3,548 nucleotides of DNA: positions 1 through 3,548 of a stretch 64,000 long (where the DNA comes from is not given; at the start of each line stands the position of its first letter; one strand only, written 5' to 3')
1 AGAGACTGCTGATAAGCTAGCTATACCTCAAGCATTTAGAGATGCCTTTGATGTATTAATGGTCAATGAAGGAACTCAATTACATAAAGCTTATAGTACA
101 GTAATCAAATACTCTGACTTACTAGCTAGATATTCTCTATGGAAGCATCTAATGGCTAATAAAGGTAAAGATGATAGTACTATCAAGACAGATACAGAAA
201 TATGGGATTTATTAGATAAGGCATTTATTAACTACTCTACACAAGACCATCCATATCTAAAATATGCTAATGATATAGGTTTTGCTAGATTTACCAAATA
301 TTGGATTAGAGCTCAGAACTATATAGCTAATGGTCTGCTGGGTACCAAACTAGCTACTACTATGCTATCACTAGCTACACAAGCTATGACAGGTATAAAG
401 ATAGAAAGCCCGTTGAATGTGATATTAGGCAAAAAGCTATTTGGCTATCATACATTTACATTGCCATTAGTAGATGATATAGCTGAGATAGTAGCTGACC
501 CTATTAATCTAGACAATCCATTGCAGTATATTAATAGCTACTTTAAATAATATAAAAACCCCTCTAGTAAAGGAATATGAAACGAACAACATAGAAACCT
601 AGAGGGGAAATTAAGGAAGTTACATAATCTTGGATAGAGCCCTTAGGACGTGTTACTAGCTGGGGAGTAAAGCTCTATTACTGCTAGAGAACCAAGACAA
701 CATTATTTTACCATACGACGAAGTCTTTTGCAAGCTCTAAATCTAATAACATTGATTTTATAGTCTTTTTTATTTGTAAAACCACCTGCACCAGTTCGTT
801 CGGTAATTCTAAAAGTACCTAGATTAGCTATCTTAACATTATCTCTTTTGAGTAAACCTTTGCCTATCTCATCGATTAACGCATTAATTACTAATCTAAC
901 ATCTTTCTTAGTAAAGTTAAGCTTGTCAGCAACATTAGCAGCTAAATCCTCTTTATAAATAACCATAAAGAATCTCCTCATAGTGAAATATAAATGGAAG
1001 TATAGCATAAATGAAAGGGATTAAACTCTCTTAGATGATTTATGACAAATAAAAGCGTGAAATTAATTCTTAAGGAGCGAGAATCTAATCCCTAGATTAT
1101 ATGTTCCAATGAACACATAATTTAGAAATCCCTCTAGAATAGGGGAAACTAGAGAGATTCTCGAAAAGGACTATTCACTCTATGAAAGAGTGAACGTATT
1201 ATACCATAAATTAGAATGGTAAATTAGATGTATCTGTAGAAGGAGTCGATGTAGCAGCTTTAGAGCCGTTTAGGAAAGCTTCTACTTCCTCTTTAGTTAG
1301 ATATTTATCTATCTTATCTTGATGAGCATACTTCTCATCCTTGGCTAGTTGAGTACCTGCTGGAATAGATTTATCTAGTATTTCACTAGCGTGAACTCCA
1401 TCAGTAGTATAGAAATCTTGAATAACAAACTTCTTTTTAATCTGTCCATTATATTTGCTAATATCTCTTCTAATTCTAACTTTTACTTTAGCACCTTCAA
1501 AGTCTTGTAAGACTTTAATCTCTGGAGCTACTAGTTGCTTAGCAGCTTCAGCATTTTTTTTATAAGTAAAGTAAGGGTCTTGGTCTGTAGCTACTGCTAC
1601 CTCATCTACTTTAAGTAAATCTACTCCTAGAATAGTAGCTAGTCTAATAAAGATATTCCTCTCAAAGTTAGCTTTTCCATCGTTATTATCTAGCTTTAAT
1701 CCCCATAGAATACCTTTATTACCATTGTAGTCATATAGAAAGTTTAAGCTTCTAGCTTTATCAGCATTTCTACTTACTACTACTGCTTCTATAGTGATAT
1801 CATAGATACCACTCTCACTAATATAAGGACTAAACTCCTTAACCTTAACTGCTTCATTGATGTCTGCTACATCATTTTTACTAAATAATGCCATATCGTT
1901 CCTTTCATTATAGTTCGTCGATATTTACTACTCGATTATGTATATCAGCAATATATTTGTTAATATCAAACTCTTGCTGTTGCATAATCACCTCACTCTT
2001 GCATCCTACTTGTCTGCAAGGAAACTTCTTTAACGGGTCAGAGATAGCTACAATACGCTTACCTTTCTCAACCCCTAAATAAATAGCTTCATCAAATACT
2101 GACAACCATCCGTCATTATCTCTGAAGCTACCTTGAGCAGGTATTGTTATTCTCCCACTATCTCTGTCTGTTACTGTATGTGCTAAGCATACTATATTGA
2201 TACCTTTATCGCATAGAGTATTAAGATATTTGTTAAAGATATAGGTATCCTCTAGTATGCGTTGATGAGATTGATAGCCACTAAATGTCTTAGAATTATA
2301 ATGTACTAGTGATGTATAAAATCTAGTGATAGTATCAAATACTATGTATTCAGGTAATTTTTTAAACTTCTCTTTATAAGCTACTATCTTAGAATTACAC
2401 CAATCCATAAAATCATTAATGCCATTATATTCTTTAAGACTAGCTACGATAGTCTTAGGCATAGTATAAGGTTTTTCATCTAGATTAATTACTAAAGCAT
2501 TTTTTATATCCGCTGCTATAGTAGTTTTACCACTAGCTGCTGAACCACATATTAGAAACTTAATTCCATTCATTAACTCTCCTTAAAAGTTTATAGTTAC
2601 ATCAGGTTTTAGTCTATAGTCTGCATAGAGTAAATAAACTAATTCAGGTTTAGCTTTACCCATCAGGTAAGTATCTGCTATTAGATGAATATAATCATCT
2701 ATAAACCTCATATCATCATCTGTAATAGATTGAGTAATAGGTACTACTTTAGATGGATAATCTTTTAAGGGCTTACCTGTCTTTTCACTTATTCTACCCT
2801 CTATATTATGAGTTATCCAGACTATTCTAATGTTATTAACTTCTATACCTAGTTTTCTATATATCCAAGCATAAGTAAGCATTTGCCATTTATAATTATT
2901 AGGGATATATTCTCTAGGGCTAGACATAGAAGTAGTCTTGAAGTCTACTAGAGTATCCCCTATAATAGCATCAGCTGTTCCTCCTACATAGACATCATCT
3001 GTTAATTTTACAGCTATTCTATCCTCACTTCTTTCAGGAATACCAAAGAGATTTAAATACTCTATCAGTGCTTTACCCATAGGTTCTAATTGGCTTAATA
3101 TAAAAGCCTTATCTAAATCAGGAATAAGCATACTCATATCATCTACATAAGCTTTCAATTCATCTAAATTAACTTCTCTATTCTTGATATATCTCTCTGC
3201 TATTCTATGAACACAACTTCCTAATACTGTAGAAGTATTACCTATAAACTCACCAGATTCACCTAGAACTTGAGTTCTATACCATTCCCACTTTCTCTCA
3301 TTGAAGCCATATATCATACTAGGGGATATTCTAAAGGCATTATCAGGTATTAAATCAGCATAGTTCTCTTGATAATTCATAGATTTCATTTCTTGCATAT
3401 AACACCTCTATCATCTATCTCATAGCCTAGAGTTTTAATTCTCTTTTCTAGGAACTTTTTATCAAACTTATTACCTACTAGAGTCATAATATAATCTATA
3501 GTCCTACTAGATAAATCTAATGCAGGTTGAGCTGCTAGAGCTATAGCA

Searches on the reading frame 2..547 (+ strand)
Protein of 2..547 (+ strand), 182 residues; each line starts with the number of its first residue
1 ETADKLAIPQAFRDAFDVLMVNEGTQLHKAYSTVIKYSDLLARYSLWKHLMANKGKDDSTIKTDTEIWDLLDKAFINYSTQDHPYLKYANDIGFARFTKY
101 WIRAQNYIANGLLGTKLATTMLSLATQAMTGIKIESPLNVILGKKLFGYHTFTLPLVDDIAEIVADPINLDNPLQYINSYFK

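Call 111: search_protein_families(library=phrogs, proteins=[window:2-547:+], max_evalue=0.01)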
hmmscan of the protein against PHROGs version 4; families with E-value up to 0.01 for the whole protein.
window:2-547:+ (182 aa): 2 families
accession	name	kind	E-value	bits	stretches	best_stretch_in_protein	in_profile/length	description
phrog_2206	-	DNA, RNA and nucleotide metabolism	1.2e-20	73.2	1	8-138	3247-3374/3406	virion RNA polymerase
phrog_19273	-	unknown function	1.2e-07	29.3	1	7-112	4686-4792/4846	-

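Call 112: search_dna_similar(query=window:2-547:+, collection=phages, mode=protein, max_evalue=0.001, max_rows=12)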
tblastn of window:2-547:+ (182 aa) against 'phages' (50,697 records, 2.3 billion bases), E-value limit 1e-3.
Records with a match: 215; places in all: 215; records where one place covers at least 80% of the query: 24.
Best place of each record, by identity: <60% 215.
By first word of the organism name: Pseudomonas 86; Vibrio 68; Pectobacterium 14; Klebsiella 13; Escherichia 9; Salmonella 8; Acinetobacter 5; Erwinia 4; Pseudoalteromonas 2; Kosakonia 2; and 2 more.
By host as written in the record: Pseudomonas aeruginosa 35; - 32; Pseudomonas aeruginosa ATCC 27853 12; Pseudomonas aeruginosa PAO1 11; Vibrio splendidus 8; Vibrio cholerae 7; Vibrio breoganii 5; Pseudomonas sp. 4; and 59 more.
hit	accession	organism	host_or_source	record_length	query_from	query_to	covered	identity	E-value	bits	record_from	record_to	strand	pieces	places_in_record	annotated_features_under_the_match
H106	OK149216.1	Acinetobacter phage vB_IME_Ab2712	Acinetobacter baumannii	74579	8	170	90%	29.9%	1e-6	53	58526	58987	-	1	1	record has no annotation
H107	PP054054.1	Pseudomonas phage Ka4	Pseudomonas aeruginosa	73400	8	155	81%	32.5%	4e-12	69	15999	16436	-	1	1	virion RNA polymerase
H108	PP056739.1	Pseudomonas phage Ka3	Pseudomonas aeruginosa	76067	8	155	81%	32.5%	4e-12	69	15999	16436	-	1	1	virion RNA polymerase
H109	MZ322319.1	Pseudomonas phage vB_Pae-PA152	Pseudomonas aeruginosa ATCC 27853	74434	8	155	81%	32.5%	4e-12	69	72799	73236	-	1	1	hypothetical protein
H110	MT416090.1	Pseudomonas phage vB_Pae_AM.P2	Pseudomonas aeruginosa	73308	8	155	81%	32.5%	4e-12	69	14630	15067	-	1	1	putative virion RNA polymerase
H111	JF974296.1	Pseudoalteromonas phage pYD6-A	Pseudoalteromonas sp. YD6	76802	12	169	87%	28.4%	1e-11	67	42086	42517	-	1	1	hypothetical protein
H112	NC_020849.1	Pseudoalteromonas phage pYD6-A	Pseudoalteromonas sp. YD6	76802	12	169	87%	28.4%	1e-11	67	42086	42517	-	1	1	virion RNA polymerase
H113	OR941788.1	Pseudomonas phage PJNP053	Pseudomonas aeruginosa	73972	8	133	69%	33.9%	2e-11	67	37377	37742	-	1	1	hypothetical protein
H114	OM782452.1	Pseudomonas phage vB_PaeP_TUMS_P10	Pseudomonas aeruginosa ATCC 27853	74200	8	133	69%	33.9%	2e-11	67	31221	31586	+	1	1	hypothetical protein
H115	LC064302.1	Pseudomonas phage KPP21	Pseduomonas aeruginosa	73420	8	133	69%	33.9%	2e-11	67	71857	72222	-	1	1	putative virion RNA polymerase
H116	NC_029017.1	Pseudomonas phage KPP21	Pseduomonas aeruginosa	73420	8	133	69%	33.9%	2e-11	67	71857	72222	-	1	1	virion RNA polymerase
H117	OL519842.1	Pseudomonas phage vB_PaeS_TUMS_P6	Pseudomonas aeruginosa ATCC 27853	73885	8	133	69%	33.9%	2e-11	67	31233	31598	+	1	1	hypothetical protein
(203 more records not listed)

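Call 114: search_dna_similar(query=window:2-547:+, collection=phages, mode=protein, max_evalue=1, max_rows=60, rows=spread)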
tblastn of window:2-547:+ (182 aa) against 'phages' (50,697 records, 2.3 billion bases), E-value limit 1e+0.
Records with a match: 315; places in all: 315; records where one place covers at least 80% of the query: 58.
Best place of each record, by identity: <60% 315.
By first word of the organism name: Vibrio 97; Pseudomonas 86; Escherichia 53; Klebsiella 19; Pectobacterium 14; Salmonella 11; Acinetobacter 7; Erwinia 7; Shigella 6; Gamaleyavirus 3; and 7 more.
By host as written in the record: - 73; Pseudomonas aeruginosa 35; Escherichia coli 20; Pseudomonas aeruginosa ATCC 27853 12; Pseudomonas aeruginosa PAO1 11; Klebsiella pneumoniae 8; Vibrio splendidus 8; Vibrio cholerae 7; and 79 more.
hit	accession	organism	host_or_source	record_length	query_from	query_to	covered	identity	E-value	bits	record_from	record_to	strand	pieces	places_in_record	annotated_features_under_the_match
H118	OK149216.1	Acinetobacter phage vB_IME_Ab2712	Acinetobacter baumannii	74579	8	170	90%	29.9%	1e-6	53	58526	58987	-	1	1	record has no annotation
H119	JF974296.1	Pseudoalteromonas phage pYD6-A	Pseudoalteromonas sp. YD6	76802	12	169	87%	28.4%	1e-11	67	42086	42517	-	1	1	hypothetical protein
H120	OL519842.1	Pseudomonas phage vB_PaeS_TUMS_P6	Pseudomonas aeruginosa ATCC 27853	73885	8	133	69%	33.9%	2e-11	67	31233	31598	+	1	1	hypothetical protein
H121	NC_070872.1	Escherichia phage U1G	Colistin resistant Escherichia coli ...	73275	1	165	91%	24.6%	8e-4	45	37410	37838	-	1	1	DNA polymerase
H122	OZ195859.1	Vibrio phage D267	Seawater and oysters mix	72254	9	143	74%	29.6%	2e-9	61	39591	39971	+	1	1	virion RNA polymerase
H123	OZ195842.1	Vibrio phage D301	Seawater and oysters mix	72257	9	143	74%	29.6%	2e-9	61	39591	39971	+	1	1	virion RNA polymerase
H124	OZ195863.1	Vibrio phage D265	Seawater and oysters mix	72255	9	143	74%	29.6%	2e-9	61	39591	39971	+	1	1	virion RNA polymerase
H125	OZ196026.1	Vibrio phage D282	Seawater and oysters mix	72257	9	143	74%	29.6%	2e-9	61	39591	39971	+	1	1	virion RNA polymerase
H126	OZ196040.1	Vibrio phage D271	Seawater and oysters mix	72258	9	143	74%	29.6%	2e-9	61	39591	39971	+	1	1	virion RNA polymerase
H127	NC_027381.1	Escherichia phage Pollock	Escherichia coli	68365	7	157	83%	26.1%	3e-3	43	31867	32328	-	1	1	virion RNA polymerase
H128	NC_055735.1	Vibrio phage 1.238.A._10N.261.52.F10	Vibrio breoganii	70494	9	153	80%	26.9%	2e-7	56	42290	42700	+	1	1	virion RNA polymerase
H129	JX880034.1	Escherichia phage IME11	Escherichia coli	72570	1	149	82%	25.8%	7e-4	45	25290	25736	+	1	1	hypothetical protein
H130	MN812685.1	Pectobacterium phage Arno152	Pectobacterium atrosepticum F41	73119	8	122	63%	33.1%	1e-8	59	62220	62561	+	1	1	record has no annotation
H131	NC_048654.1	Pectobacterium phage vB_PatP_CB4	Pectobacterium atrosepticum DSM 30186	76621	8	122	63%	33.1%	1e-8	59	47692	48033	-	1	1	virion RNA polymerase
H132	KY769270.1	Pectobacterium phage phiA41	Pectobacterium wasabiae SCC3193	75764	8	122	63%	33.1%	2e-8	59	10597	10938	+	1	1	hypothetical protein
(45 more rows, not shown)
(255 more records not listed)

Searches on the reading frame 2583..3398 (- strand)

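Call 8: search_protein_families(library=phrogs, proteins=[window:2583-3398:-], max_evalue=0.001)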
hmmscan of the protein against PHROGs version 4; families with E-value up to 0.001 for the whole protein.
window:2583-3398:- (271 aa): 6 families
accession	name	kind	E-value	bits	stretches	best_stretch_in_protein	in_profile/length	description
phrog_1218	-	DNA, RNA and nucleotide metabolism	8.4e-12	46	1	21-208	7-221/364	exonuclease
phrog_298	-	DNA, RNA and nucleotide metabolism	7.5e-11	42.9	1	43-217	87-248/293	exonuclease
phrog_69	-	DNA, RNA and nucleotide metabolism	1e-09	39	1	10-195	76-261/501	exonuclease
phrog_2139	-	DNA, RNA and nucleotide metabolism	7.2e-08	32.9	1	119-221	116-218/330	exonuclease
phrog_1706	-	DNA, RNA and nucleotide metabolism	1.3e-06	29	1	49-195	77-184/293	CRISPR/Cas system associated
phrog_1674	-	DNA, RNA and nucleotide metabolism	0.00031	21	1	58-197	86-198/276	exonuclease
